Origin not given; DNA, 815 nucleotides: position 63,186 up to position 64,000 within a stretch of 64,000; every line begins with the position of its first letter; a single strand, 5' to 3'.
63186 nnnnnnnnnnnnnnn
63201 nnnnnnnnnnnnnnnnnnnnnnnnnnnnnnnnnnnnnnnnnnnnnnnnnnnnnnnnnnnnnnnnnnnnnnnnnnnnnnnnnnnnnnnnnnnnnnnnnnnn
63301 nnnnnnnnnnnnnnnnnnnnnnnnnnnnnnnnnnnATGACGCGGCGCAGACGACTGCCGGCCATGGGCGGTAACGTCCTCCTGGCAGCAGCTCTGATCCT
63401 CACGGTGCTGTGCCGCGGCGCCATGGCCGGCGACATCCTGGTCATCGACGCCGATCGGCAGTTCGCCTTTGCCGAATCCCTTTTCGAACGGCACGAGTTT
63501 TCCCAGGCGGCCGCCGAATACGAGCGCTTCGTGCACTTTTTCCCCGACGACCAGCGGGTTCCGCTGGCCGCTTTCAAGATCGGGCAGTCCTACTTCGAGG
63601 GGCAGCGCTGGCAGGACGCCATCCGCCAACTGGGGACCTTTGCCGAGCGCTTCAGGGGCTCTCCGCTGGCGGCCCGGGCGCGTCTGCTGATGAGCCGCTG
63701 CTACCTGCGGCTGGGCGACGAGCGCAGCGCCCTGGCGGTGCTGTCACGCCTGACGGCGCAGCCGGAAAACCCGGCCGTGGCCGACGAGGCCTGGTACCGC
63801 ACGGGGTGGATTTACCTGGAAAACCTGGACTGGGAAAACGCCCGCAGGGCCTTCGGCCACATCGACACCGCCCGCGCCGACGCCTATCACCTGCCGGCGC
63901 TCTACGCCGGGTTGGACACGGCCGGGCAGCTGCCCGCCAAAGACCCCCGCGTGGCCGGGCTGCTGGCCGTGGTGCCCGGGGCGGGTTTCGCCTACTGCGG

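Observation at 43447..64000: Composite 20-kb locus: pilMNOPQ alignment complex plus a complete, circularly permuted T2SS, with two secretins and no pilin, pilus ATPase or peptidase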

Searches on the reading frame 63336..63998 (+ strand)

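Call 4: search_protein_families(library=pfam, proteins=[window:63336-63998:+], max_evalue=0.01)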
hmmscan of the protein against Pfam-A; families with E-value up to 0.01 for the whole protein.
window:63336-63998:+ (221 aa): 11 families
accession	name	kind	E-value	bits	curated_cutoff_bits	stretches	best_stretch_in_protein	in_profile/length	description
PF13174.12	TPR_6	-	1.6e-15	57.1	26.3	1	78-109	2-33/33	Tetratricopeptide repeat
PF13432.12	TPR_16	-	6.1e-12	46.2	32.7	1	81-146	2-65/65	Tetratricopeptide repeat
PF14559.12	TPR_19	-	4.5e-08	33.7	25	1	90-149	5-62/68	Tetratricopeptide repeat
PF07719.23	TPR_2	-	8.3e-08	32.2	27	0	151-173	2-24/34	Tetratricopeptide repeat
PF13428.12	TPR_14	-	2.7e-07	31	23.5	0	114-148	2-37/44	Tetratricopeptide repeat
PF21545.3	T7SS_EccA1_N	-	2.7e-07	30.6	27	1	36-182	95-237/272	T7SS, ESX-1 secretion system protein EccA1, N-terminal domain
PF13525.12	YfiO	-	6.2e-07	29.8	25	1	78-183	7-113/203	Outer membrane lipoprotein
PF12895.13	ANAPC3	-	4.9e-05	24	27.2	0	103-174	12-80/82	Anaphase-promoting complex, cyclosome, subunit 3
PF13424.12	TPR_12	-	0.00092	19.8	30.1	1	81-138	8-70/77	Tetratricopeptide repeat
PF09976.15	TPR_21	-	0.0028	17.8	25.5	1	54-173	54-169/193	Tetratricopeptide repeat-like domain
PF09613.16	HrpB1_HrpK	-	0.0043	17.2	29.3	0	154-191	49-86/126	Bacterial type III secretion protein (HrpB1_HrpK)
